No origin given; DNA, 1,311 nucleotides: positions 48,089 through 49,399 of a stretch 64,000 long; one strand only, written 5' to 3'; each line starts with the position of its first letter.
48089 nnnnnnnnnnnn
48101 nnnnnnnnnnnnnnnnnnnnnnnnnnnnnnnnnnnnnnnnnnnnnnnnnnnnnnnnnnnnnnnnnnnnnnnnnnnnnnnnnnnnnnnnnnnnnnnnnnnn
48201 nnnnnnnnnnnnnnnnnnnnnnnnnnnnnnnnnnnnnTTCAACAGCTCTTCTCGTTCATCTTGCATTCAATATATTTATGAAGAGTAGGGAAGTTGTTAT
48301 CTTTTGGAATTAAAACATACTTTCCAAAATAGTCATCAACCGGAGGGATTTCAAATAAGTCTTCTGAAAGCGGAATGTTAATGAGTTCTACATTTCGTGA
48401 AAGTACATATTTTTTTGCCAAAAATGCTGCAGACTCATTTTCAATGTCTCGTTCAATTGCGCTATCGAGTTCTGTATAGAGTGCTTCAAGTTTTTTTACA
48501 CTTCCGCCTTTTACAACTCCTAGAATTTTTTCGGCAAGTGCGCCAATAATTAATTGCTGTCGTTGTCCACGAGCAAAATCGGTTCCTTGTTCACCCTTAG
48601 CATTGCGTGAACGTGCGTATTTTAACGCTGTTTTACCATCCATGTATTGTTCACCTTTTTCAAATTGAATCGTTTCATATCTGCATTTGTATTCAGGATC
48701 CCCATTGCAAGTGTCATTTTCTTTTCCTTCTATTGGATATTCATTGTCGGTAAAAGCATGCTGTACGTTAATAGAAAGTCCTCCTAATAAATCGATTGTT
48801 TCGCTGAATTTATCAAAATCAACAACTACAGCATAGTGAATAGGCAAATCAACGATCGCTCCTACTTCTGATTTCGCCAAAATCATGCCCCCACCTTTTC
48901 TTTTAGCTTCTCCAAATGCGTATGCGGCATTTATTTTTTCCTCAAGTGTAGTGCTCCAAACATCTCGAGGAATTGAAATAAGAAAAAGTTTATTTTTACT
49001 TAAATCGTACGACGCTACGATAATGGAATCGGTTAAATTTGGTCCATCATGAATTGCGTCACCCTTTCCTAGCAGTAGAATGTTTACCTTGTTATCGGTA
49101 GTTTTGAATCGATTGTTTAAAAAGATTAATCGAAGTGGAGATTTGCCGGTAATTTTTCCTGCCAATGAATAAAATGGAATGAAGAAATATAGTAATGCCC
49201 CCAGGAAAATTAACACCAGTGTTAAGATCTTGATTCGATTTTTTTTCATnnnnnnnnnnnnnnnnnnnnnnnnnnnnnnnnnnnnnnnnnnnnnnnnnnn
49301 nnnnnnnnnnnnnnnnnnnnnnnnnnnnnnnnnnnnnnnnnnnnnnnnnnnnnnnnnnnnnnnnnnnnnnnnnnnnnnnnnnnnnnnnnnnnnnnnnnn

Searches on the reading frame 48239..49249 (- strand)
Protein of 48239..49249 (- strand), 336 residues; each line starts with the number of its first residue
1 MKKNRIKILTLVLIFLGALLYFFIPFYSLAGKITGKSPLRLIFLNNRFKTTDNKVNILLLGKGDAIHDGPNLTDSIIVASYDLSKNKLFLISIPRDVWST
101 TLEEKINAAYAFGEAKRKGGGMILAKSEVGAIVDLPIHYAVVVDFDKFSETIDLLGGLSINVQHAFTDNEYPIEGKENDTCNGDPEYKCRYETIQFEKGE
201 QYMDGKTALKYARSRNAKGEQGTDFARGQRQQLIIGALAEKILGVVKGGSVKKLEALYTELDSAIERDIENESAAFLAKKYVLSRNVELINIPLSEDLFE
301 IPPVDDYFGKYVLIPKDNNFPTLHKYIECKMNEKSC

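Call 91: search_protein_families(library=pfam, proteins=[window:48239-49249:-], max_evalue=0.00001)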
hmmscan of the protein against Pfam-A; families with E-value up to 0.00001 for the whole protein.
window:48239-49249:- (336 aa): 1 family
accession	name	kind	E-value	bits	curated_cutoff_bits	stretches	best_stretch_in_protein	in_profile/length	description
PF03816.19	LytR_cpsA_psr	-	2.1e-30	106.3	24.6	1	73-242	2-148/150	LytR_cpsA_psr family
